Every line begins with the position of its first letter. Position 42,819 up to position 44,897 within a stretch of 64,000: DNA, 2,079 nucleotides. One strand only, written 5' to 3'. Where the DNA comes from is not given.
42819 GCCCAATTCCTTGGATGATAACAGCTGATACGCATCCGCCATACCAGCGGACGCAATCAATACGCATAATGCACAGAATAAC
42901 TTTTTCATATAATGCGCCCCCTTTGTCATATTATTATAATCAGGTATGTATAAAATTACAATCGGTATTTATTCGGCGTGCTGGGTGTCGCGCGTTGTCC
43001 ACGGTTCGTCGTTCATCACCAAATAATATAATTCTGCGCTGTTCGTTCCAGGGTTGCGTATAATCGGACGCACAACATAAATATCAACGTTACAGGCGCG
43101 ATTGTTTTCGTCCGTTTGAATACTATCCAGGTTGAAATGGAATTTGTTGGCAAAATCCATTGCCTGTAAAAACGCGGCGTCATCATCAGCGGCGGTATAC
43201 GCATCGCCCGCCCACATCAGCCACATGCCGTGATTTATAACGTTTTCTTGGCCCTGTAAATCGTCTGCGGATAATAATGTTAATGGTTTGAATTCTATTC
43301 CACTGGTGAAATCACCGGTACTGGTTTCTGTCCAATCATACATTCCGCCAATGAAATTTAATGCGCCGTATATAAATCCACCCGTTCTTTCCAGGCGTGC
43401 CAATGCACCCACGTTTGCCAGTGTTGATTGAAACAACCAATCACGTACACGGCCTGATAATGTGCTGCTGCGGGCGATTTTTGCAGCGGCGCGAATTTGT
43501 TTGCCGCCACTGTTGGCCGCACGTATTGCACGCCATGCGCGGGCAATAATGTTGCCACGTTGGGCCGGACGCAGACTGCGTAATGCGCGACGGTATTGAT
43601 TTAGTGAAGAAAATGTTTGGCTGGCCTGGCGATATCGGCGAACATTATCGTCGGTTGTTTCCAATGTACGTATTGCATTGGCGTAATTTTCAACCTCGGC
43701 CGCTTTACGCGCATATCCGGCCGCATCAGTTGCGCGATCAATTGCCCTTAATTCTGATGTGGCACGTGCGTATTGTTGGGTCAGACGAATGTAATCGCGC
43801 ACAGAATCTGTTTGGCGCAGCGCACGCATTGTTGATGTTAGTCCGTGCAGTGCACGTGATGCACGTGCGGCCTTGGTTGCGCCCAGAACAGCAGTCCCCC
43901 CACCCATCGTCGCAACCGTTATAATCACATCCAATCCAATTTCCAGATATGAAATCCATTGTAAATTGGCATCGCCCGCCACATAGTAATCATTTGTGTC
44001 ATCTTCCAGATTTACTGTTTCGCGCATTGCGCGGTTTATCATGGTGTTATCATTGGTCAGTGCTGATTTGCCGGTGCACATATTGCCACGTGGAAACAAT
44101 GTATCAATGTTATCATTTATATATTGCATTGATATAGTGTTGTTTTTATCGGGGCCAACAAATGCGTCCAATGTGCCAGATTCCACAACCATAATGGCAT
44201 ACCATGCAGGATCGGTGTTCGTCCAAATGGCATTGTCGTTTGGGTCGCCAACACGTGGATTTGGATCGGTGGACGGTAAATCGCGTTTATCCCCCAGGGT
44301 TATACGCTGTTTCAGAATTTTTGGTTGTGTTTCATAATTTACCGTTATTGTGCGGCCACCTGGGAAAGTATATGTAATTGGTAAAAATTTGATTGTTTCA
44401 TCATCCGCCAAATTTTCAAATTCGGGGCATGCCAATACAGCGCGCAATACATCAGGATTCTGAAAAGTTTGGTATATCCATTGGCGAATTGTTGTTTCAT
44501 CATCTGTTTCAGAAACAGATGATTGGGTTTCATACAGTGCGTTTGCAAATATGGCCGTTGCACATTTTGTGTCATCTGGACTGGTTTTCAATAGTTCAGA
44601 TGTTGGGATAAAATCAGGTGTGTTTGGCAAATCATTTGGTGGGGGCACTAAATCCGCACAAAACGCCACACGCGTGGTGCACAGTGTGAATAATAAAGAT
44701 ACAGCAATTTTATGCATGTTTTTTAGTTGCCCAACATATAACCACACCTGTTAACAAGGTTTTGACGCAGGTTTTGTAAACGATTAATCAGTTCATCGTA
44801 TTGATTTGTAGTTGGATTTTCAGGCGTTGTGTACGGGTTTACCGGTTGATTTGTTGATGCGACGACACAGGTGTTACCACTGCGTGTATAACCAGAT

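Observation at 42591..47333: Minus-strand operon coupling an A24 prepilin-type peptidase to four large Sec-signal proteins, none with a class-III (prepilin) leader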

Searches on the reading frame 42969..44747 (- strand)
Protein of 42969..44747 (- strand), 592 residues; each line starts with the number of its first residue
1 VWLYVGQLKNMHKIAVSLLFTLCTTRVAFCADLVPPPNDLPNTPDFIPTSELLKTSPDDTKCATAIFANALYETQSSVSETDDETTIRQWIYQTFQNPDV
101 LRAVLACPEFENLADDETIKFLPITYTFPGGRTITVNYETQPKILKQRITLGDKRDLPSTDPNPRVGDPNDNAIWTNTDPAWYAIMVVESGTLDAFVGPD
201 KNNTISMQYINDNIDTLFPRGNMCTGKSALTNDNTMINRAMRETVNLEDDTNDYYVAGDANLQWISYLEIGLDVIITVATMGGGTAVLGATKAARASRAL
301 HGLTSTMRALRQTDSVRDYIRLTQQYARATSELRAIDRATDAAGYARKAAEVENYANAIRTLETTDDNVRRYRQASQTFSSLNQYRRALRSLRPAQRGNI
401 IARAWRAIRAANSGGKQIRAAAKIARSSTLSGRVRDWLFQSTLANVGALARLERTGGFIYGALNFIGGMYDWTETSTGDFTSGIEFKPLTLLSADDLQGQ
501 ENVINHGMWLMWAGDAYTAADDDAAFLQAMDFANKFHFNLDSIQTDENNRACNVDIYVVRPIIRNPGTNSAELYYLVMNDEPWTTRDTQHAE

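Call 3: search_protein_families(library=pfam, proteins=[window:42969-44747:-], max_evalue=0.1)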
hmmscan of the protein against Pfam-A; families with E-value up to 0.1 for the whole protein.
window:42969-44747:- (592 aa): 1 family
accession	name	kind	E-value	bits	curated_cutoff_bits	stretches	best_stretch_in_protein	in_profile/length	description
PF18827.6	LPD14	-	0.016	15.6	27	0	255-299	88-132/136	Large polyvalent protein-associated domain 14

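Call 4: search_protein_families(library=ncbifam, proteins=[window:42969-44747:-], max_evalue=0.1)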
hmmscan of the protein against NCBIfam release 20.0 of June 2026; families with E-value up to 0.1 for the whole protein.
window:42969-44747:- (592 aa): 1 family
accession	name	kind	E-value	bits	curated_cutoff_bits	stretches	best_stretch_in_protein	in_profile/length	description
NF004774.0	PRK06114.1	equivalog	0.094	12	360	0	270-352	28-111/262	SDR family oxidoreductase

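Call 13: search_solved_structures(query=window:42969-44717:-, max_evalue=1)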
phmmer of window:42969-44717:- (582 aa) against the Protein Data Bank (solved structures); distinct sequences matched with E-value up to 1: 7.
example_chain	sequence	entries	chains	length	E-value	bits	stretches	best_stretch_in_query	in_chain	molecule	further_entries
2f95_B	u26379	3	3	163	0.079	14.6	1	259-344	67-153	Sensory rhodopsin II transducer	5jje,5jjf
7ua8_H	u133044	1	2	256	0.19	13.4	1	199-280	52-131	230Al-20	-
5wca_H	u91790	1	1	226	0.45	12.2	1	214-297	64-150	VRC315 27-1C08 Fab Heavy chain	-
6yxg_H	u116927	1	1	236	0.46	12.1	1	220-330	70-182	V REGION HEAVY AND LIGHT CHAINS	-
5jjj_B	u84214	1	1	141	0.72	11.5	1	258-310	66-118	Sensory rhodopsin II transducer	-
8a22_Al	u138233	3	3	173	0.78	11.4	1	263-339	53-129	bL17m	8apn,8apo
4gyc_B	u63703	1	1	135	0.78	11.4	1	258-310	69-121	Sensory rhodopsin II transducer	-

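Call 27: find_homologous_proteins(query=window:42969-44717:-, max_evalue=0.001)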
Query window:42969-44717:- (582 aa): 760 proteins with E <= 0.001 among 8000 candidates; the best 120 are listed.
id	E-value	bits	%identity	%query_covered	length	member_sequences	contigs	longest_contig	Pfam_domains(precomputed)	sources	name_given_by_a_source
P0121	0.0e+0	1320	100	100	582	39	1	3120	-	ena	-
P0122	0.0e+0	1144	86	99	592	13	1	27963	-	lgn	-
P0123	0.0e+0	1045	79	99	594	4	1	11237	-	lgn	-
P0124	0.0e+0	1044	79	99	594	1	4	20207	-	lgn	-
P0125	0.0e+0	1044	79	99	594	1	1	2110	-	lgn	-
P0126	0.0e+0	1044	79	99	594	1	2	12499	-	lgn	-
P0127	0.0e+0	1037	78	99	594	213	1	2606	-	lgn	-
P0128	0.0e+0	1036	78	99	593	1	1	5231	-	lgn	-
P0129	0.0e+0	1036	78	99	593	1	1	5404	-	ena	-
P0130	0.0e+0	1030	78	99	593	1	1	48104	-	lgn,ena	-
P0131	0.0e+0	1023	77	99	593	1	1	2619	-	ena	-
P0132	0.0e+0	1022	78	99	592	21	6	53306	-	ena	-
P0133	0.0e+0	1019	76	99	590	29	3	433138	-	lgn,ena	-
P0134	5.2e-298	1007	76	98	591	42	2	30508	-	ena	-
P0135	1.6e-296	1002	74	99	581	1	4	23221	-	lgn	-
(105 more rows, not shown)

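Call 39: predict_structure(alignment_id=A2)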
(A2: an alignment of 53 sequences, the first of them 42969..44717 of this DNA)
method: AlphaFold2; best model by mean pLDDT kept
length: 582 residues; sequences in the alignment: 53
mean_pLDDT: 53.7   pTM: 0.38
mean pLDDT of the five models: 53.7, 48.9, 48.8, 46.5, 44.1
residues with pLDDT >= 90: 0; 70-90: 176; 50-70: 155; < 50: 251
segments of 3 or more residues with pLDDT < 50: 13-33, 35-44, 169-171, 209-224, 236-292, 371-508, 579-582
pLDDT, mean of each block of 10 residues (from residue 1): 59 42 36 44 55 87 85 77 82 86 76 82 80 75 58 67 60 64 63 67 54 39 48 47 30 29 27 22 35 56 73 75 77 81 83 77 59 44 31 31 30 28 27 26 21 18 21 23 25 31 43 62 70 65 70 62 72 64 33
secondary structure, 60 per line:
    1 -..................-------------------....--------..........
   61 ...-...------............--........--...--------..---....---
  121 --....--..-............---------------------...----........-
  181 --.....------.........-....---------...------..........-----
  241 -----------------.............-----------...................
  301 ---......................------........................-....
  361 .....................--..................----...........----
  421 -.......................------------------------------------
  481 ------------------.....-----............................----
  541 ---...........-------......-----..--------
elements in order: H2-19 H39-42 H51-63 H74-85 H88-95 E114-117 E123-126 H132-143 E165-167 E172-179 H183-187 E194-196 H197-202 H204-207 H226-235 H258-270 H282-300 H304-325 H332-355 H357-381 H384-401 H406-416 H422-444 E499-503 H509-536 E544-554 E562-567
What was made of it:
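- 42969..44717 (-): p590: a conserved orphan membrane protein. It has a signal peptide, an N-domain predicted to be periplasmic, one conserved polar/Gly-rich TM helix (residues 260-280), an Arg/Ala-rich helical region and a conserved C-terminal domain. AF2 gave pLDDT 54 (call 39).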

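Call 46: search_protein_families(library=pfam, alignment_id=A2, max_evalue=1)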
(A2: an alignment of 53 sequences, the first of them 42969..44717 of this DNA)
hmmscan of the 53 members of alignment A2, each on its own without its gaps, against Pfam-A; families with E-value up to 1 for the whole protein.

A. member 1, window:42969-44717:- (582 aa): 1 family
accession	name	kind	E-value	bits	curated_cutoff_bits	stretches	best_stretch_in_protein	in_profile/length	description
PF18827.6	LPD14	-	0.016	15.7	27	1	245-289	88-132/136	Large polyvalent protein-associated domain 14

B. families by the number of members that match (of 53 scanned): 40 families (the first 25 are shown)
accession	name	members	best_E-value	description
PF07996.16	T4SS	15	0.0086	Type IV secretion system proteins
PF00106.31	adh_short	13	0.0049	short chain dehydrogenase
PF02284.21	COX5A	11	0.046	Cytochrome c oxidase subunit Va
PF21408.2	MTR4-like_stalk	11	0.063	Exosome RNA helicase MTR4-like, stalk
PF08656.15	DASH_Dad3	10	0.25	DASH complex subunit Dad3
PF10158.14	LOH1CR12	7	0.016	Tumour suppressor protein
PF19962.4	EAD9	7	0.021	Effector-associated domain 9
PF15157.13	IQCJ-SCHIP1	7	0.029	Fusion protein IQCJ-SCHIP1 with IQ-like motif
PF16076.10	Acyltransf_C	5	0.041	Acyltransferase C-terminus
PF01920.25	Prefoldin_2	4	0.073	Prefoldin subunit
PF11300.13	DUF3102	4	0.075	Protein of unknown function (DUF3102)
PF11464.13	Rbsn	4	0.13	Rabenosyn Rab binding domain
PF18578.6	Raf1_N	4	0.38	Rubisco accumulation factor 1 alpha helical domain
PF12795.12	MscS_porin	3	0.013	Mechanosensitive ion channel porin domain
PF05549.16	Allexi_40kDa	3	0.11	Allexivirus 40kDa protein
PF25688.1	P22_gp7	2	0.053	Bacteriophage P22 DNA ejection protein gp7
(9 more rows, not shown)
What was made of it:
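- Weak, inconsistent Pfam hits to LPD14, P22 gp7 and VirB5-like T4SS families (calls 3, 46).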

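Call 47: fold_search(model_id=the predicted structure, library=pdb)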
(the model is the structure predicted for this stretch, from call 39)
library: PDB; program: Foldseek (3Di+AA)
matches with E <= 10: 257; with E <= 0.001: 0
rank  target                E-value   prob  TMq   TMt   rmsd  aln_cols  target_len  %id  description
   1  6ixg_B                4.1e-01  0.16  0.08  0.19  22.5       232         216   16  Crystal structure of native apo SH3BP5 (P41) (released 2019-03-20)
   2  4mu6                  4.6e-01  0.09  0.08  0.15  28.5       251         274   15  Crystal Structure of the N-terminal domain of Effector Protein LegC3 from Legionella pneumophila (released 2013-12-11)
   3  2v0o_B                7.0e-01  0.03  0.06  0.10  35.7       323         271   14  FCHO2 F-BAR domain (released 2007-06-26)
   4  2v0x_B                8.7e-01  0.28  0.10  0.26  20.1       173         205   14  The dimerization domain of LAP2alpha (released 2007-06-26)
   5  9a6c_A                8.7e-01  0.05  0.09  0.09  32.8       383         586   13  Integrative model of YYDD-YYDB by crosslinking MS and deep learning (released 2024-09-18)
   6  2x3w_C                9.2e-01  0.12  0.09  0.16  30.0       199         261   12  structure of mouse syndapin I (crystal form 2) (released 2010-04-07)
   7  6ixe                  9.7e-01  0.09  0.09  0.18  22.2       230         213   16  Crystal structure of SeMet apo SH3BP5 (I41) (released 2019-03-20)
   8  2w01_D                1.0e+00  0.12  0.08  0.19   7.0        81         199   17  Crystal structure of the guanylyl cyclase Cya2 (released 2008-09-30)
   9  6ixf_A                1.0e+00  0.08  0.08  0.17  22.5       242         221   14  Crystal structure of SeMet apo SH3BP5 (P41) (released 2019-03-20)
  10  2hko                  1.3e+00  0.20  0.09  0.08  16.3       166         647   14  Crystal structure of LSD1 (released 2006-08-29)
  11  3tul_B                1.3e+00  0.18  0.08  0.27  14.3       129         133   20  Crystal structure of N-terminal region of Type III Secretion Major Translocator SipB (residues 82-226) (released 2012-02-15)
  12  1rrj_A                1.3e+00  0.06  0.12  0.12  22.9       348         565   12  Structural Mechanisms of Camptothecin Resistance by Mutations in Human Topoisomerase I (released 2004-07-06)
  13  3sja_C                1.3e+00  1.00  0.09  0.82   0.7        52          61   10  Crystal structure of S. cerevisiae Get3 in the open state in complex with Get1 cytosolic domain (released 2011-07-06)
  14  3tul_A                1.3e+00  0.09  0.08  0.23  17.3       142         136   19  Crystal structure of N-terminal region of Type III Secretion Major Translocator SipB (residues 82-226) (released 2012-02-15)
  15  8qbs                  1.3e+00  0.09  0.09  0.18  24.4       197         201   14  Cryo-EM structure of Vipp1-F197K/L200K helical filament with lattice 1 (Vipp1-F197K/L200K_L1) (released 2024-09-11)
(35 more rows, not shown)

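Call 48: search_protein_representatives(alignment_id=A2)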
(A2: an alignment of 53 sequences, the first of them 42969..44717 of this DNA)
Query: 53 sequences, 581 profile positions. Proteins with E-value up to 0.001 (for the whole library): 135; up to 1e-10: 122; up to 1e-30: 94. The best 135 are listed.
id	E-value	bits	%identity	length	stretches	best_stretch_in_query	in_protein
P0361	3.2e-248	841.3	-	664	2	3-346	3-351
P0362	7.9e-246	833.4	-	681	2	3-356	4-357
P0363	6.2e-240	814.0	-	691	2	8-382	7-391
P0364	2.6e-236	802.0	-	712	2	5-420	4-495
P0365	4.7e-235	797.9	-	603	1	33-576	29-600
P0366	2.4e-218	742.7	-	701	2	12-407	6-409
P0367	5.5e-216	734.9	-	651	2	7-386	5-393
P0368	5.0e-214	728.4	-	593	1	15-579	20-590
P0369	6.0e-214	728.2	-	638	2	36-374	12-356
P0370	1.4e-212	723.6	-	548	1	46-575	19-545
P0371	8.1e-211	717.8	-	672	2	285-576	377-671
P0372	4.1e-200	682.5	-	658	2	45-365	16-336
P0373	5.4e-200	682.1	-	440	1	141-577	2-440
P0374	2.4e-199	680.0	-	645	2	47-366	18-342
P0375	3.1e-198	676.3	-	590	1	3-525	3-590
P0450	7.0e-35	136.9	-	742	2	453-573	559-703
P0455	3.0e-30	121.6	-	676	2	463-569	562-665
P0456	6.1e-29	117.3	-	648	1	169-577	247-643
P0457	1.9e-28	115.7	-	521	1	171-569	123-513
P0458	2.3e-27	112.1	-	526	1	171-566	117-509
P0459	7.2e-27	110.5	-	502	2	172-333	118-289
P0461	3.6e-25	104.9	-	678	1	171-571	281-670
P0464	1.7e-23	99.3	-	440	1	212-569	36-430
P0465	5.5e-23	97.6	-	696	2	472-570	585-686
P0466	1.2e-22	96.5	-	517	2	172-349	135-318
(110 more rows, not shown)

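Call 49: search_protein_families(library=pfam, proteins=[P0450, P0455, P0456, P0457, P0458, P0459, P0461, P0464, P0465, P0466], max_evalue=0.01)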
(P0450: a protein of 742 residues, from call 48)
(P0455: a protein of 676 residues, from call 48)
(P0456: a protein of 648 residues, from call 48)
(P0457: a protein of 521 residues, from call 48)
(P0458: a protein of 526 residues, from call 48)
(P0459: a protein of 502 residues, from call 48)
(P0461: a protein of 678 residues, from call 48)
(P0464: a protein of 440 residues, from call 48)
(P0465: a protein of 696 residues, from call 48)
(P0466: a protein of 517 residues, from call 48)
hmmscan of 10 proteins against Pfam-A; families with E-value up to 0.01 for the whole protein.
P0450 (742 aa): 0 families

P0455 (676 aa): 0 families

P0456 (648 aa): 0 families

P0457 (521 aa): 0 families

P0458 (526 aa): 0 families

P0459 (502 aa): 0 families

P0461 (678 aa): 0 families

P0464 (440 aa): 0 families

P0465 (696 aa): 0 families

P0466 (517 aa): 0 families

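Call 52: find_related_loci(query=A4, collection=metagenome_contigs, flank=10000)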
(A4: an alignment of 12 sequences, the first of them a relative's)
Query A4 (676 aa) in metagenome_contigs; peptide patterns used: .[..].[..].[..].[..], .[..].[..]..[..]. (x = any residue, [..] = any of these).
289 stretches matched a pattern; 4 encode a relative of the query (tblastn E <= 1e-3); 4 distinct loci.
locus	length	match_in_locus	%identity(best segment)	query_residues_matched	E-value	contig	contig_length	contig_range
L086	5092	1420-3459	43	7-676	7e-165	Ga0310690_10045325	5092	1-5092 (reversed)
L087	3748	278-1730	58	209-676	1e-133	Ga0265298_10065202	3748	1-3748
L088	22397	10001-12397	40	33-675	4e-78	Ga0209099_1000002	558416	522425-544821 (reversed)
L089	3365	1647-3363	47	7-433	2e-70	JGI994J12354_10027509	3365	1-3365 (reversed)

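Call 63: search_solved_structures(query=A4, max_evalue=1)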
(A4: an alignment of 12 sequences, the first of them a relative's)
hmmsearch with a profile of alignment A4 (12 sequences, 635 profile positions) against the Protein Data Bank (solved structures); distinct sequences matched with E-value up to 1: 5.
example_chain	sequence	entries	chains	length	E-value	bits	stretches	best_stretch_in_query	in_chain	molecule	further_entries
9dxh_A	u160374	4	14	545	0.038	16.1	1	65-181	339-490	Resolvase homolog YokA | Site-specific recombinase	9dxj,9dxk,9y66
9dxd_A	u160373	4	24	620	0.044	15.9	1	65-181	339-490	Resolvase homolog YokA,SPbeta prophage-derived uncharacterized protein YotN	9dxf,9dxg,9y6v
2pih_A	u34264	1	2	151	0.42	12.7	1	379-479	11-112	Protein ymcA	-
6prh_A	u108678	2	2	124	0.54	12.3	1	379-479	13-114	RicA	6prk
6uz7_AF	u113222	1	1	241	0.86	11.6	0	396-543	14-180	KLLA0D03410p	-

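Call 71: fold_search(model_id=the predicted structure, library=viral)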
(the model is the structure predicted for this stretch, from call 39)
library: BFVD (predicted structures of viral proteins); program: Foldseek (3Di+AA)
matches with E <= 10: 445; with E <= 0.001: 0
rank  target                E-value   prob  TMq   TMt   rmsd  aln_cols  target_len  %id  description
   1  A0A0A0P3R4            6.1e-02  0.89  0.09  0.22   9.3        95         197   16  ORF3 [Carrot Ch virus 2]
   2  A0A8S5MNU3            8.9e-02  0.18  0.08  0.16  33.2       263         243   15  Ubiquinol-cytochrome C chaperone [Siphoviridae sp. ctZZK17]
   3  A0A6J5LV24            9.9e-02  0.69  0.09  0.15  29.0       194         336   17  AAA domain containing protein [uncultured Caudovirales phage]
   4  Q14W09                1.0e-01  0.23  0.08  0.08  30.2       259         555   12  ORF97 [Ranid herpesvirus 2]
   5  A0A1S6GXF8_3          1.1e-01  0.13  0.07  0.04  36.7       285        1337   11  Replicase polyprotein 1ab [yellow head virus type 8]
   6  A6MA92                1.6e-01  0.08  0.07  0.07  25.7       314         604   10  Gp028 [Lactococcus phage KSY1]
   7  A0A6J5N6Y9            1.9e-01  0.08  0.06  0.12  31.9       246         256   16  DNA transfer protein [uncultured Caudovirales phage]
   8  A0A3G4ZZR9            2.1e-01  0.04  0.08  0.05  32.2       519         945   11  Ankyrin repeat protein (Fragment) [Faunusvirus sp.]
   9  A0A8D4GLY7            2.2e-01  0.23  0.10  0.15  19.9       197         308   14  (no name in the UniProt tables at hand)
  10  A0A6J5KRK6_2          2.3e-01  0.18  0.09  0.05  25.2       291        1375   14  Large polyvalent protein associated domain-containing protein [uncultured Caudovirales phage]
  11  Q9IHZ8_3              2.3e-01  0.10  0.09  0.05  40.0       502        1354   10  ORF1a polyprotein pp1a [Gill-associated virus (isolate Giant tiger prawn/Australia)]
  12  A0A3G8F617            2.5e-01  0.08  0.10  0.14  28.7       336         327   13  (no name in the UniProt tables at hand)
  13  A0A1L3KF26            2.5e-01  0.06  0.07  0.06  35.7       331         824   12  (no name in the UniProt tables at hand)
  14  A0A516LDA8            2.5e-01  0.05  0.08  0.08  28.9       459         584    9  (no name in the UniProt tables at hand)
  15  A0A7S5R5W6            2.6e-01  0.08  0.08  0.06  23.4       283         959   12  (no name in the UniProt tables at hand)
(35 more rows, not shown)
